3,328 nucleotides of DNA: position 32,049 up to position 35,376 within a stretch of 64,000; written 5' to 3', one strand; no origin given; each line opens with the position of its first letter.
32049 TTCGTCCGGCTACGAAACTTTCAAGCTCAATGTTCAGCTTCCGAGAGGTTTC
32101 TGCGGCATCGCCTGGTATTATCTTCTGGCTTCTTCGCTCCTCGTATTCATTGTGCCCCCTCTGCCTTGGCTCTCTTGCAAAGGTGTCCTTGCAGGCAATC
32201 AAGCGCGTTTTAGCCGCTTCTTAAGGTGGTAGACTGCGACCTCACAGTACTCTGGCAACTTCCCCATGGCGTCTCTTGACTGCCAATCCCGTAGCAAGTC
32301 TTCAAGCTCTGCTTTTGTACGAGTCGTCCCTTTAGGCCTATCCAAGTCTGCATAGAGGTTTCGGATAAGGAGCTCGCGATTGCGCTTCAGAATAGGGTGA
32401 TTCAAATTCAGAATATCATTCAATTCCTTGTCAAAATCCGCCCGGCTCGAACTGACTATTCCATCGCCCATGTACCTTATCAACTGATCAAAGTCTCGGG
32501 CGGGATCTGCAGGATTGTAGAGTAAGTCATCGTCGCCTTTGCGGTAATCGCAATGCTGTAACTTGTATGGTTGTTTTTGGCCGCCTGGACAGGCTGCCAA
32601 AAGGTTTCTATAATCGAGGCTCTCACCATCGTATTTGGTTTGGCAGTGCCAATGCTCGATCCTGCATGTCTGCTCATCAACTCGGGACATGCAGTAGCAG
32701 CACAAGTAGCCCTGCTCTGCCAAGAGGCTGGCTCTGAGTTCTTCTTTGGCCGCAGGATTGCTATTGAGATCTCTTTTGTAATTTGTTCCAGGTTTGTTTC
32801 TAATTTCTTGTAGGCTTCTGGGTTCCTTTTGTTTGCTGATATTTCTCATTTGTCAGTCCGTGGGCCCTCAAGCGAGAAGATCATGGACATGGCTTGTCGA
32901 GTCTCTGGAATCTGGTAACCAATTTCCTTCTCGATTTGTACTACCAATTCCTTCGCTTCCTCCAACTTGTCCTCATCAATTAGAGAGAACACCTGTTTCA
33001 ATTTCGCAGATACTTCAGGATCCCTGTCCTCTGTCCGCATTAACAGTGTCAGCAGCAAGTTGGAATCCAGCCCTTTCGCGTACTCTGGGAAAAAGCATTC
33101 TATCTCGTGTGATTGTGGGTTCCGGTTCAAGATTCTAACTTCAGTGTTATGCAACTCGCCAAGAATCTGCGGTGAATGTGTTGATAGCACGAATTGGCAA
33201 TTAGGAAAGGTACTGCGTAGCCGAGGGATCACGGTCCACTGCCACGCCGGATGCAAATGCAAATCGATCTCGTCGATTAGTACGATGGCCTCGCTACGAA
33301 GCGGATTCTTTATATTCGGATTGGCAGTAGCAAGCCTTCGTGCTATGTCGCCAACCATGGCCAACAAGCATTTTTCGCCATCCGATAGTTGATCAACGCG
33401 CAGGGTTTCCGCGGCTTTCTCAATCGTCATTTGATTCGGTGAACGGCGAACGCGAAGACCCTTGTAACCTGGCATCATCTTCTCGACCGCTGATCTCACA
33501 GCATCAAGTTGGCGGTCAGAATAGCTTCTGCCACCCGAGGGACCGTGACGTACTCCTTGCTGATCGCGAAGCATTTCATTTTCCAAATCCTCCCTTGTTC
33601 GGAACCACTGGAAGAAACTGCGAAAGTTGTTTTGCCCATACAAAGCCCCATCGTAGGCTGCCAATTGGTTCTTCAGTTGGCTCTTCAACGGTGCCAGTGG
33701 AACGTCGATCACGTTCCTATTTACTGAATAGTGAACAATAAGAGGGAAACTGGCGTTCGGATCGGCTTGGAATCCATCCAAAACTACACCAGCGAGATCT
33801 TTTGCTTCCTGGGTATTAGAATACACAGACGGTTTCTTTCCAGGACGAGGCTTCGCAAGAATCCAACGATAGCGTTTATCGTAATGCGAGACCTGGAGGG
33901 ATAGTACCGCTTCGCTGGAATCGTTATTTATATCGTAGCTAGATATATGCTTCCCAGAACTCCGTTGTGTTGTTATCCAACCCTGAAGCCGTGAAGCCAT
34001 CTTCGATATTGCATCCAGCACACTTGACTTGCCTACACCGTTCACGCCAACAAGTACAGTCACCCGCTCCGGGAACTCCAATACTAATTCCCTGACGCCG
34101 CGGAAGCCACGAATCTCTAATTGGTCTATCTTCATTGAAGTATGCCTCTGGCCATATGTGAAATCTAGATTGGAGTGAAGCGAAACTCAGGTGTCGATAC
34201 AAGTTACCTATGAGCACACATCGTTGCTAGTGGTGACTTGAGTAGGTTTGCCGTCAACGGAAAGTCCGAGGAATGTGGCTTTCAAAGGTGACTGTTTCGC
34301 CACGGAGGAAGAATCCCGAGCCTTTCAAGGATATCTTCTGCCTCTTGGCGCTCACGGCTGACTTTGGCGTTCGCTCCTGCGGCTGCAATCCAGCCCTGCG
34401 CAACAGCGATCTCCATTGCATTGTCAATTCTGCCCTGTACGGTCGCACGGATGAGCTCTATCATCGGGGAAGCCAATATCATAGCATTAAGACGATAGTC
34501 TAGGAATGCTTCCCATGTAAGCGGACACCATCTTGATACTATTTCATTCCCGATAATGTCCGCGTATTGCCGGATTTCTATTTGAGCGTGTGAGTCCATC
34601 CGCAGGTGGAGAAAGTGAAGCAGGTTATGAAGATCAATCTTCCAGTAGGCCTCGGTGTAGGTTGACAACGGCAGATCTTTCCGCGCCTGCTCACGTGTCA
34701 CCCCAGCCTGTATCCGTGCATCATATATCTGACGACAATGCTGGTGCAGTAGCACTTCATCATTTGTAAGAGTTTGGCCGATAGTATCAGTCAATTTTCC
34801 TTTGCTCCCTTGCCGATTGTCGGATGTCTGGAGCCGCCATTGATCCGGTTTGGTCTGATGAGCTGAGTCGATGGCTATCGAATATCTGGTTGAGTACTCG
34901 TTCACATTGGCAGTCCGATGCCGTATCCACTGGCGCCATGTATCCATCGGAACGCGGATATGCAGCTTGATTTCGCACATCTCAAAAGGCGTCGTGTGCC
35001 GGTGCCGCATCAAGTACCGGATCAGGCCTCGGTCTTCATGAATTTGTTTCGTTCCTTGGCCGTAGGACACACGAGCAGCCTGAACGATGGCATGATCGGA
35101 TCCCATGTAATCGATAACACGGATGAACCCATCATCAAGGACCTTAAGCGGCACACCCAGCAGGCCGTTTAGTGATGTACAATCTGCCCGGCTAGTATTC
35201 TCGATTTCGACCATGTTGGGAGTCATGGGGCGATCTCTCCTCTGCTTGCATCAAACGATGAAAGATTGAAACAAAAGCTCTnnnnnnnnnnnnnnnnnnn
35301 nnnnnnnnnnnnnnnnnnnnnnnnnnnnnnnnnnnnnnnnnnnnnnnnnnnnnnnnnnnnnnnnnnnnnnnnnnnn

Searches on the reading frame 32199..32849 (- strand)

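Call 19: search_protein_families(library=pfam, proteins=[window:32199-32849:-], max_evalue=0.001)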
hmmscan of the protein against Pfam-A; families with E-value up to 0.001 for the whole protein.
window:32199-32849:- (216 aa): 0 families

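Call 49: search_protein_families(library=padloc, proteins=[window:32199-32849:-], max_evalue=0.00001)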
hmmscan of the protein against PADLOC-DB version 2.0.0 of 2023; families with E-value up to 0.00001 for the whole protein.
window:32199-32849:- (216 aa): 21 families
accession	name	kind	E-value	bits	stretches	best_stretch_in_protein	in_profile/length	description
PDLC00322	PtuB1|PtuB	-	2.9e-71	237.7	1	1-215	1-213/215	Unknown function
PDLC00332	PtuB1|PtuB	-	6.4e-47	158.1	1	1-214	1-211/212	Unknown function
PDLC00314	PtuB1|PtuB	-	3.7e-42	142.1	1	1-152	1-155/156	Unknown function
PDLC02924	HNH_I-A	-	4.3e-38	129.3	1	1-205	1-195/198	-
PDLC00346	PtuB1|PtuB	-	1.6e-36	124.3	1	1-214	1-213/214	Unknown function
PDLC00320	PtuB1|PtuB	-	3.1e-27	93.7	1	5-202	2-191/202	Unknown function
PDLC00344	PtuB1|PtuB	-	4.4e-22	76.9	1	1-211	1-209/213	Unknown function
PDLC00326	PtuB1|PtuB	-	1.1e-17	62.6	1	1-171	1-172/197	Unknown function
PDLC00324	PtuB1|PtuB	-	1.6e-17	62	1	1-175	1-175/209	Unknown function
PDLC00349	PtuB1|PtuB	-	2.8e-17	61.5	1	1-209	1-245/260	Unknown function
PDLC00338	PtuB1|PtuB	-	6e-16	56.7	1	1-96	1-104/261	Unknown function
PDLC00355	PtuB1|PtuB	-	1.2e-14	52.7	1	1-96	1-104/263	Unknown function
PDLC00337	PtuB1|PtuB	-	8.7e-12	43.4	1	1-192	1-196/216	Unknown function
PDLC00358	PtuB1|PtuB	-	1.6e-10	39.1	1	1-134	1-129/215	Unknown function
PDLC00342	PtuB1|PtuB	-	1.6e-08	32.3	1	1-120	1-113/247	Unknown function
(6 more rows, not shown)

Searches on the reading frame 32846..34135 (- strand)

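Call 19: search_protein_families(library=pfam, proteins=[window:32846-34135:-], max_evalue=0.001)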
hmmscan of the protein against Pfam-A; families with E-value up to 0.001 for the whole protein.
window:32846-34135:- (429 aa): 9 families
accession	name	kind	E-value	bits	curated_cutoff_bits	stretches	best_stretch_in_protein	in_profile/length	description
PF13304.12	AAA_21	-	5.7e-22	79.6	27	1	25-325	1-303/304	AAA domain, putative AbiEii toxin, Type IV TA system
PF13175.12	AAA_15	-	2.6e-20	73.8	32.1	2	1-59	1-55/374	AAA ATPase domain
PF02463.25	SMC_N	-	2.7e-15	56.9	40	1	3-330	2-206/220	RecF/RecN/SMC N terminal domain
PF11398.14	DUF2813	-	1.7e-11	44.6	21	1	1-46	1-45/372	Protein of unknown function (DUF2813)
PF13476.12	AAA_23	-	8.5e-11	43.3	27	1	5-186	1-184/201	AAA domain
PF00005.33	ABC_tran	-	3.9e-06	28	25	1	23-70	11-55/137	ABC transporter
PF03193.22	RsgA_GTPase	-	1.5e-05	25.3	30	1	12-64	95-147/174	RsgA GTPase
PF13514.12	AAA_27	-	7.5e-05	22.8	22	1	1-46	1-49/206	AAA domain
PF13555.12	AAA_29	-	0.00014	21.9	27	1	19-45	17-44/61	P-loop containing region of AAA domain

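Call 49: search_protein_families(library=padloc, proteins=[window:32846-34135:-], max_evalue=0.00001)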
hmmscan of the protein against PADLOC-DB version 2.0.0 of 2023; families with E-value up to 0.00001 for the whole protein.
window:32846-34135:- (429 aa): 126 families (the best 25 are shown)
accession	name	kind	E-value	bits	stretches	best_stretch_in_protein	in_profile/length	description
PDLC00271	PtuA1|PtuA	-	8.7e-140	465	1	1-423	1-415/421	AAA ATPase domain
PDLC00299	PtuA1|PtuA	-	1.2e-108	362.4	2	206-420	300-520/535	AAA ATPase domain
PDLC02913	ATPase_I-A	-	6.9e-108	360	2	197-419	284-500/508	-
PDLC00284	PtuA1|PtuA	-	1.4e-97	325.8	2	204-412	313-527/545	AAA ATPase domain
PDLC00278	PtuA1|PtuA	-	1.2e-83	279.9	1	1-418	1-424/436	AAA ATPase domain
PDLC00286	PtuA1|PtuA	-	8.7e-82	272.6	1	124-409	3-269/289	AAA ATPase domain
PDLC00311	PtuA1|PtuA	-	2e-77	259.2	1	1-418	1-446/455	AAA ATPase domain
PDLC00277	PtuA1|PtuA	-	1.6e-72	243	1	1-420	1-416/423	AAA ATPase domain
PDLC00310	PtuA1|PtuA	-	1.8e-70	236.2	1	1-417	1-429/443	AAA ATPase domain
PDLC00275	PtuA1|PtuA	-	5.1e-65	218.1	1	93-417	21-338/348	AAA ATPase domain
PDLC00298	PtuA1|PtuA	-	1.5e-64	216.6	1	1-417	1-412/423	AAA ATPase domain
PDLC00267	PtuA1|PtuA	-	1.7e-64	216.6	1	1-344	1-348/438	AAA ATPase domain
PDLC00304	PtuA1|PtuA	-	6.7e-45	152.1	1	22-412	38-420/444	AAA ATPase domain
PDLC00292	PtuA1|PtuA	-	3.9e-38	129.3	1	206-394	464-653/726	AAA ATPase domain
PDLC00272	PtuA1|PtuA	-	4e-38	129.5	1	245-422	261-443/444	AAA ATPase domain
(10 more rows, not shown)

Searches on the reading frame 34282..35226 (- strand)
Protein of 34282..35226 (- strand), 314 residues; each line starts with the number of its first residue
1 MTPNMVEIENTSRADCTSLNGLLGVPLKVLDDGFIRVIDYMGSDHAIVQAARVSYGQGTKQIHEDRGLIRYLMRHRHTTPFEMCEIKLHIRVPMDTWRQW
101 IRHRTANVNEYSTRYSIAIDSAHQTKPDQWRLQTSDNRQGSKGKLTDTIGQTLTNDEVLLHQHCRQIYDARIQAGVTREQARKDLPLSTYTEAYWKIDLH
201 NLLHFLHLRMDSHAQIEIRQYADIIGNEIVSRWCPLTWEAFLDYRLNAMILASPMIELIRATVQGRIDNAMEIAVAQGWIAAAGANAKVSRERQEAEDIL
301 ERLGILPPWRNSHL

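Call 19: search_protein_families(library=pfam, proteins=[window:34282-35226:-], max_evalue=0.001)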
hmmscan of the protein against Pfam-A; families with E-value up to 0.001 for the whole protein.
window:34282-35226:- (314 aa): 1 family
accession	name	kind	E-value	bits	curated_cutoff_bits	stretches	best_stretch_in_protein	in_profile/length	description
PF02511.20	Thy1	-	1e-48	166.1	24.8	1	36-235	1-190/191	Thymidylate synthase complementing protein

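Call 49: search_protein_families(library=padloc, proteins=[window:34282-35226:-], max_evalue=0.00001)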
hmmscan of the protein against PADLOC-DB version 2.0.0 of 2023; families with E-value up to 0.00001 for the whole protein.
window:34282-35226:- (314 aa): 0 families
